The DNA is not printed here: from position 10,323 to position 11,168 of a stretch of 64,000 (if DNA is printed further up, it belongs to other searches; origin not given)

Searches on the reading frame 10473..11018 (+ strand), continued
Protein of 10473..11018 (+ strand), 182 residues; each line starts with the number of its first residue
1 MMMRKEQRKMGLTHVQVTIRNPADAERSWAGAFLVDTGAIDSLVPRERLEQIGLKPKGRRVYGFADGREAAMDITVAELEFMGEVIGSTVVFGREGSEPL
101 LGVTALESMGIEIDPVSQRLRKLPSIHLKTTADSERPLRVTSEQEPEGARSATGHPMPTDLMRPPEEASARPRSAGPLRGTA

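Call 39: search_protein_families(library=pfam, proteins=[L052:10396-11685:+, L071:10435-11055:+, L026:10421-11641:+, L046:10402-11715:+, L005:8421-9137:+, L036:10415-13141:+, L041:10416-14204:+, L067:10601-14257:+, L087:10534-13797:+, L073:10479-12398:+], max_evalue=0.001)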
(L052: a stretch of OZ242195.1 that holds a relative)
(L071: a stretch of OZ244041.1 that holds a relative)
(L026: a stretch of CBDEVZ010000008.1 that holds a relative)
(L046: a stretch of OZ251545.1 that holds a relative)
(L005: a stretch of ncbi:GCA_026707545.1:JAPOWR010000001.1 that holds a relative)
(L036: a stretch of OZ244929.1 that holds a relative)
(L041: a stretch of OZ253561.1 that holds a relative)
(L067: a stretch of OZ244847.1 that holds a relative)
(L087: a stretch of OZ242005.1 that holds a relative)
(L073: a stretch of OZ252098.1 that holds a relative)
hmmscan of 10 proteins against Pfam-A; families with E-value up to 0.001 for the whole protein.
L052:10396-11685:+ (430 aa): 1 family
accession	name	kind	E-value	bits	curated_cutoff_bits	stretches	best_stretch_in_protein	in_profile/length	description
PF01420.25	Methylase_S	-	4.5e-35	121.8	22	2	211-393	1-166/168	Type I restriction modification DNA specificity domain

L071:10435-11055:+ (207 aa): 5 families
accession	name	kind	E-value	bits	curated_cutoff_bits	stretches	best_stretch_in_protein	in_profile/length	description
PF13409.12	GST_N_2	-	2.2e-12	47.8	25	1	12-80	5-69/70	Glutathione S-transferase, N-terminal domain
PF02798.26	GST_N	-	7.3e-12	45.9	20.9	1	7-80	9-76/76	Glutathione S-transferase, N-terminal domain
PF13417.12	GST_N_3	-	1.5e-10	41.7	22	1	4-83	1-72/75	Glutathione S-transferase, N-terminal domain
PF00043.30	GST_C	-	1.1e-08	35.6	20.7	1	135-196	29-93/93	Glutathione S-transferase, C-terminal domain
PF13410.11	GST_C_2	-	1.2e-06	28.9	24.9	1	130-190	4-68/69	Glutathione S-transferase, C-terminal domain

L026:10421-11641:+ (407 aa): 5 families
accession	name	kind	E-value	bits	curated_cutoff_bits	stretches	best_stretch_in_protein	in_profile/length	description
PF13304.12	AAA_21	-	1e-30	108.3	27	2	264-337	230-303/304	AAA domain, putative AbiEii toxin, Type IV TA system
PF13175.12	AAA_15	-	1.2e-17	65.1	32.1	2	1-44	1-46/374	AAA ATPase domain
PF02463.25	SMC_N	-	1.8e-12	47.6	40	1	1-46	1-49/220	RecF/RecN/SMC N terminal domain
PF13476.12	AAA_23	-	1.4e-05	26.3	27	1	4-43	1-41/201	AAA domain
PF13555.12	AAA_29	-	0.00079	19.6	27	0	3-43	2-44/61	P-loop containing region of AAA domain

L046:10402-11715:+ (438 aa): 2 families
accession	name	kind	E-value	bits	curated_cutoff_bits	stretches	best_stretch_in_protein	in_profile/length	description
PF13749.12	HATPase_c_4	-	5.9e-17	61.9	26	1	322-416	1-89/89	Putative ATP-dependent DNA helicase recG C-terminal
PF04326.19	SLFN_AlbA_2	-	3.1e-12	47.5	25.3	1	17-147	1-115/118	Schlafen, AlbA_2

L005:8421-9137:+ (239 aa): 0 families

L036:10415-13141:+ (909 aa): 8 families
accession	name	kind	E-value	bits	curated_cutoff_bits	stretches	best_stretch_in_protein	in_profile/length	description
PF13517.12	FG-GAP_3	-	8.9e-69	228.4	26.9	8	262-328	1-61/61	FG-GAP-like repeat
PF01839.29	FG-GAP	-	2.1e-41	139.6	22.1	1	683-701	5-23/37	FG-GAP repeat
PF12256.14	TcdB_toxin_midN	-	6e-14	52.2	24.8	0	557-600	15-56/181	Insecticide toxin TcdB middle/N-terminal region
PF16743.10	PliI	-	3.5e-10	40.1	27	0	204-225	62-83/123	Periplasmic lysozyme inhibitor of I-type lysozyme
PF13202.12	EF-hand_5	-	7.8e-09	35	25.9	0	356-369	4-17/25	EF hand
PF25292.1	Beta-prop_CGLA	-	3.5e-05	23.9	26.8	0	313-333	34-54/316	Lambda-carrageenase beta-propeller domain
PF00036.39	EF-hand_1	-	0.00029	20.6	25.4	0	93-104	7-18/29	EF hand domain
PF14783.12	BBS2_Mid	-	0.00061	20.3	27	0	314-339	3-27/108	Ciliary BBSome complex subunit 2, middle region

L041:10416-14204:+ (1263 aa): 1 family
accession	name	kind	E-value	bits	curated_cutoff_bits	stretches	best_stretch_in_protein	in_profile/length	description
PF13289.12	SIR2_2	-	2.4e-19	70.3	24.5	1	128-261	3-141/141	SIR2-like domain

L067:10601-14257:+ (1219 aa): 0 families

L087:10534-13797:+ (1088 aa): 1 family
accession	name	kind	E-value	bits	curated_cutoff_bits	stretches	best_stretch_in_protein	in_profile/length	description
PF13779.11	DUF4175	-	6.1e-09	34.9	27.3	1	301-1009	205-822/825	Domain of unknown function (DUF4175)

L073:10479-12398:+ (640 aa): 1 family
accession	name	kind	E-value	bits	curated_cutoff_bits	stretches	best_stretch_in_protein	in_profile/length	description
PF00174.25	Oxidored_molyb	-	1e-27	97.2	24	1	423-582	5-169/169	Oxidoreductase molybdopterin binding domain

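Call 41: search_protein_families(library=ncbifam, proteins=[window:10473-11018:+, L005:8421-9137:+], max_evalue=0.001)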
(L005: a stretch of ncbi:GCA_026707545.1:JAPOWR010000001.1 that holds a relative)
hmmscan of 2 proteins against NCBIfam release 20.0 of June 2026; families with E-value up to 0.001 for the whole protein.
window:10473-11018:+ (182 aa): 2 families
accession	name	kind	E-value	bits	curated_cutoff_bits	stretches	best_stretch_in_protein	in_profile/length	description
TIGR03698.1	clan_AA_DTGF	subfamily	6.1e-21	74.7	57.35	1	14-119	1-106/107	clan AA aspartic protease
TIGR02281.1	clan_AA_DTGA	subfamily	5.6e-05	23.3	57.95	1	32-110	24-108/121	TIGR02281 family clan AA aspartic protease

L005:8421-9137:+ (239 aa): 0 families

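Call 43: search_solved_structures(query=A1, max_evalue=1, show_alignments=2)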
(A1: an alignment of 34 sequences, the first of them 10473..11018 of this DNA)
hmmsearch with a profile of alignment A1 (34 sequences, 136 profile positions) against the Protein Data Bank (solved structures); distinct sequences matched with E-value up to 1: 3.
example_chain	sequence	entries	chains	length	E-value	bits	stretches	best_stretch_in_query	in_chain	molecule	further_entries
5c9d_A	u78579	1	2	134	0.021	18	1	23-99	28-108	ApRick protease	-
5c9b_A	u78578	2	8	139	0.023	17.9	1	23-99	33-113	ApRick protease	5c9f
6f4g_A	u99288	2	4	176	0.67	13.1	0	78-111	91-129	Probable U2 small nuclear ribonucleoprotein A'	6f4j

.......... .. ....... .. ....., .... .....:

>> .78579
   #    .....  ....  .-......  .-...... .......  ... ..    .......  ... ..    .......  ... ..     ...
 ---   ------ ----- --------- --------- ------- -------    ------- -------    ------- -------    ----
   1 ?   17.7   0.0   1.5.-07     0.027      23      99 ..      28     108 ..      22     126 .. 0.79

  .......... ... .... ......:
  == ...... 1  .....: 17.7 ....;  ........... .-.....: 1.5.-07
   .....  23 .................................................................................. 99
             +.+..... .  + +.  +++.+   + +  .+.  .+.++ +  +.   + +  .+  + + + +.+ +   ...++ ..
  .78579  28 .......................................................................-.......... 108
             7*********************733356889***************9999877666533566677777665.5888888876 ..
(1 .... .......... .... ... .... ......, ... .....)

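Call 64: predict_structure(alignment_id=A1)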
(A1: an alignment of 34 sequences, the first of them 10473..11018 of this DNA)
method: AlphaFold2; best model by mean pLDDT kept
length: 182 residues; sequences in the alignment: 34
mean_pLDDT: 74.7   pTM: 0.58
mean pLDDT of the five models: 74.7, 72.4, 72.4, 72.2, 72.1
residues with pLDDT >= 90: 75; 70-90: 36; 50-70: 29; < 50: 42
segments of 3 or more residues with pLDDT < 50: 1-3, 6-10, 133-151, 153-156, 167-169
pLDDT, mean of each block of 10 residues (from residue 1): 44 85 95 90 97 97 91 97 92 95 88 77 64 45 41 49 51 53 49
secondary structure, 60 per line:
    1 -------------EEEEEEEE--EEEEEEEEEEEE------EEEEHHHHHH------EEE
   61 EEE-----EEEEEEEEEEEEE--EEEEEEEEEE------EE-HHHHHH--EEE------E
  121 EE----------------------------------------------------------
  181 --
elements in order: E14-21 E24-35 E42-45 H46-51 E58-63 E69-81 E84-93 H103-108 E111-113 E120-122

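Call 66: fold_search(model_id=the predicted structure, library=pdb)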
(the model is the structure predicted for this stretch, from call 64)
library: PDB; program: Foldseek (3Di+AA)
matches with E <= 10: 1077; with E <= 0.001: 252
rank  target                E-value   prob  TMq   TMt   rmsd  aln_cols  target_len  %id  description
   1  2fdd_A                5.0e-06  1.00  0.38  0.64   3.6       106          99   18  Crystal structure of HIV protease D545701 bound with GW0385 (released 2006-02-21)
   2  2rkg_A                7.1e-06  1.00  0.38  0.63   3.7       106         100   19  HIV-1 PR resistant mutant + LPV (released 2008-08-05)
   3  4obd_A                7.9e-06  1.00  0.40  0.67   3.5       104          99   19  Crystal Structure of Nelfinavir-Resistant, Inactive HIV-1 Protease (D30N/N88D) in Complex with the p1-p6 substrate var (released 2014-11-26)
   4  1mtb_A                8.4e-06  1.00  0.40  0.68   3.4       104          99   20  Viability of a drug-resistant HIV-1 protease mutant: structural insights for better antiviral therapy (released 2003-01-07)
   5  4njs_A                1.1e-05  1.00  0.38  0.64   3.7       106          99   19  Crystal structure of multidrug-resistant clinical isolate A02 HIV-1 protease in complex with non-peptidic inhibitor, G (released 2014-04-02)
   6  2hb2                  1.1e-05  1.00  0.37  0.64   4.0       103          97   18  Structure of HIV protease 6X mutant in apo form (released 2007-06-26)
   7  2f3k_A                1.1e-05  1.00  0.40  0.67   3.4       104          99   21  Substrate envelope and drug resistance: crystal structure of r01 in complex with wild-type hiv-1 protease (released 2006-11-21)
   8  4njt_A                1.1e-05  1.00  0.39  0.65   3.5       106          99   19  Crystal structure of multidrug-resistant clinical isolate A02 HIV-1 protease in complex with darunavir (released 2014-04-02)
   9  7mas_A                1.1e-05  1.00  0.38  0.64   3.7       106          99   20  Drug Resistant HIV-1 Protease (L10F, M46I, I50V, F53L, L63P, G73S) in Complex with DRV (released 2022-11-09)
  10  6oot_A                1.2e-05  1.00  0.38  0.64   3.5       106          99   18  HIV-1 Protease NL4-3 L89V, L90M Mutant in complex with darunavir (released 2019-08-21)
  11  4dqc_A                1.2e-05  1.00  0.38  0.63   3.6       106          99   20  Crystal Structure of (G16C/L38C) HIV-1 Protease in Complex with DRV (released 2012-03-07)
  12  3el4_A                1.3e-05  1.00  0.40  0.68   3.4       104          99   21  Crystal structure of inhibitor saquinavir (SQV) complexed with the multidrug HIV-1 protease variant L63P/V82T/I84V (released 2009-09-01)
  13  3hdk_A                1.3e-05  1.00  0.38  0.64   3.6       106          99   21  Crystal structure of chemically synthesized [Aib51/51']HIV-1 protease (released 2010-04-28)
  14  2b60_A                1.3e-05  1.00  0.38  0.63   3.7       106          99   18  Structure of HIV-1 protease mutant bound to Ritonavir (released 2006-11-14)
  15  2p3a_A                1.3e-05  1.00  0.40  0.67   3.4       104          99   20  Crystal Structure of the multi-drug resistant mutant subtype B HIV protease complexed with TL-3 inhibitor (released 2007-04-24)
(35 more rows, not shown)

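Call 72: search_protein_families(library=pfam, proteins=[L035:10390-11601:+, L040:10396-11961:+, L056:10437-11996:+, L059:10544-12730:+, L062:10409-11761:+, L069:10613-11866:+, L074:10405-11841:+, L083:10530-11660:+, L018:6225-7463:+, L017:10454-11812:+], max_evalue=0.001)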
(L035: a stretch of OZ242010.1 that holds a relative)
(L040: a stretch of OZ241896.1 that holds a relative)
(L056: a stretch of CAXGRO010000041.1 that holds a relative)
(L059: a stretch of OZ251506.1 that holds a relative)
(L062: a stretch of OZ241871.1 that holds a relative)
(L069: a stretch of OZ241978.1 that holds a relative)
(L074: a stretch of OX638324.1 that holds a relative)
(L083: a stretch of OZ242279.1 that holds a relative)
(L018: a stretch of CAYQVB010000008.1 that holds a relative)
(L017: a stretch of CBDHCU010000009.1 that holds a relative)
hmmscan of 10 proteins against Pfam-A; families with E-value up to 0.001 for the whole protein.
L035:10390-11601:+ (404 aa): 1 family
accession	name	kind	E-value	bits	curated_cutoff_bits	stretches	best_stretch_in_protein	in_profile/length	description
PF00528.27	BPD_transp_1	-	1.2e-11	45.1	26.4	1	202-395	1-178/184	Binding-protein-dependent transport system inner membrane component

L040:10396-11961:+ (522 aa): 2 families
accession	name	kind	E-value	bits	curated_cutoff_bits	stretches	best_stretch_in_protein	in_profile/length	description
PF13401.12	AAA_22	-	7.8e-07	29.9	27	1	35-184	4-128/130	AAA domain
PF13191.12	AAA_16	-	8.8e-05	23.5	32.6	1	33-151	19-148/167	AAA ATPase domain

L056:10437-11996:+ (520 aa): 1 family
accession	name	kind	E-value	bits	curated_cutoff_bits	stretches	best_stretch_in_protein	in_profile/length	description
PF20736.2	Glyco_hydro127M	-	8.6e-05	23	24.2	1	427-467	42-81/95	Beta-L-arabinofuranosidase, GH127 middle domain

L059:10544-12730:+ (729 aa): 2 families
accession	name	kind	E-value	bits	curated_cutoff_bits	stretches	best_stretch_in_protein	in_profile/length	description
PF13538.12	UvrD_C_2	-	8.5e-10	38.8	27.4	1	588-636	5-51/52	UvrD-like helicase C-terminal domain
PF00580.27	UvrD-helicase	-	0.00021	21.5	23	0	205-253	5-56/271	UvrD/REP helicase N-terminal domain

L062:10409-11761:+ (451 aa): 1 family
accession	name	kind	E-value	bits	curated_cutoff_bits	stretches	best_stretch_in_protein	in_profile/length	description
PF13676.11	TIR_2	-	7.5e-19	68.8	28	1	9-132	1-120/122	TIR domain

L069:10613-11866:+ (418 aa): 0 families

L074:10405-11841:+ (479 aa): 10 families
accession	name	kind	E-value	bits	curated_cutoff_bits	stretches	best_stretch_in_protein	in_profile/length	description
PF13481.12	AAA_25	-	1.6e-17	64.2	27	1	85-223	25-194/195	AAA domain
PF06745.19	ATPase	-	5.5e-16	59.1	26.6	1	75-145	2-73/231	KaiC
PF03796.21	DnaB_C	-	7.8e-10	39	27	1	74-138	2-66/255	DnaB-like helicase C terminal domain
PF13401.12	AAA_22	-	6.6e-07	30.1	27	1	94-217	7-122/130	AAA domain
PF00004.35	AAA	-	1.3e-06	29.3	21.2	1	96-216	2-105/131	ATPase family associated with various cellular activities (AAA)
PF13541.12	ChlI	-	3e-06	27.6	27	1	347-429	36-119/121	Subunit ChlI of Mg-chelatase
PF00005.33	ABC_tran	-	2.1e-05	25.6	25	1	89-177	8-80/137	ABC transporter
PF08423.17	Rad51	-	0.00035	20.3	22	0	73-131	7-71/244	Rad51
PF13191.12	AAA_16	-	0.00037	21.5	32.6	0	93-135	25-64/167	AAA ATPase domain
PF25199.1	nSTAND_NTPase5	-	0.00039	20.7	34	1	94-152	43-102/145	Novel STAND NTPase 5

L083:10530-11660:+ (377 aa): 0 families

L018:6225-7463:+ (413 aa): 2 families
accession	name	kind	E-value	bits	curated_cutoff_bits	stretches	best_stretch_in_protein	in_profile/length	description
PF00557.29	Peptidase_M24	-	8.1e-33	114.4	23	1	192-397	7-208/208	Metallopeptidase family M24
PF01321.24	Creatinase_N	-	6.9e-09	36.7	22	1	36-179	1-128/128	Creatinase/Prolidase N-terminal domain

L017:10454-11812:+ (453 aa): 5 families
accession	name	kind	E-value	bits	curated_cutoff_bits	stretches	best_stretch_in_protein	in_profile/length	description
PF13175.12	AAA_15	-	1.3e-22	81.4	32.1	2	307-380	292-373/374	AAA ATPase domain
PF13304.12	AAA_21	-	1.6e-22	81.4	27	2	304-381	226-303/304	AAA domain, putative AbiEii toxin, Type IV TA system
PF12476.13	DUF3696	-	5.1e-10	39.9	22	1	394-435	2-46/52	Protein of unknown function (DUF3696)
PF13476.12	AAA_23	-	1.4e-06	29.5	27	1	4-45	1-42/201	AAA domain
PF02463.25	SMC_N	-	7.4e-05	22.7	40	1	1-43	1-45/220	RecF/RecN/SMC N terminal domain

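Call 78: find_related_loci(query=A1, collection=viral_contigs, flank=6000)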
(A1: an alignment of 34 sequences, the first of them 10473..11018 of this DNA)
Query A1 (182 aa) in viral_contigs; peptide patterns used: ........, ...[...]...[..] (x = any residue, [..] = any of these).
105 stretches matched a pattern, but none encodes a relative of the query by tblastn (E <= 1e-3).

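Call 83: search_protein_families(library=padloc, alignment_id=A4, max_evalue=0.00001)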
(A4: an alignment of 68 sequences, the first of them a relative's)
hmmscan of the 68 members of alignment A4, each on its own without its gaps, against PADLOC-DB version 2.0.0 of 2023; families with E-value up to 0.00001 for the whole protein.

A. member 1, L011:10546-11649:+ (368 aa): 0 families

B. families by the number of members that match (of 68 scanned): 298 families (the first 25 are shown)
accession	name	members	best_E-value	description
PDLC03134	Specificity_I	12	5.5e-153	Type I specificity subunit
PDLC03194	Specificity_I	12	6.7e-79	Type I specificity subunit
PDLC03148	Specificity_I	12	5.3e-72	Type I specificity subunit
PDLC03100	Specificity_I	12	2.2e-54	Type I specificity subunit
PDLC03099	Specificity_I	12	1.6e-51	Type I specificity subunit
PDLC03087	Specificity_I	12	7e-51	Type I specificity subunit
PDLC03072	Specificity_I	12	5.4e-50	Type I specificity subunit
PDLC03178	Specificity_I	12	1.8e-49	Type I specificity subunit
PDLC04137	mad5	12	2.8e-49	mads_5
PDLC03098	Specificity_I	12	1.2e-48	Type I specificity subunit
PDLC03089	Specificity_I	12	2.7e-48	Type I specificity subunit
PDLC03127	Specificity_I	12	3e-48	Type I specificity subunit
PDLC03090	Specificity_I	12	1.3e-47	Type I specificity subunit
PDLC03108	Specificity_I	12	1.3e-46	Type I specificity subunit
PDLC03096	Specificity_I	12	2.3e-45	Type I specificity subunit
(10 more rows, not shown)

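Call 85: search_protein_families(library=pfam, proteins=[L013:10532-11674:+], max_evalue=0.01)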
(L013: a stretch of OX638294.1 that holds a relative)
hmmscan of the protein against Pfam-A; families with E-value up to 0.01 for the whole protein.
L013:10532-11674:+ (381 aa): 1 family
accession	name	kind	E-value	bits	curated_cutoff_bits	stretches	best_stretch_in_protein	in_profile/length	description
PF03235.19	GmrSD_N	-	2.5e-25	90.2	33.2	1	65-213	4-198/199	GmrSD restriction endonuclease, N-terminal domain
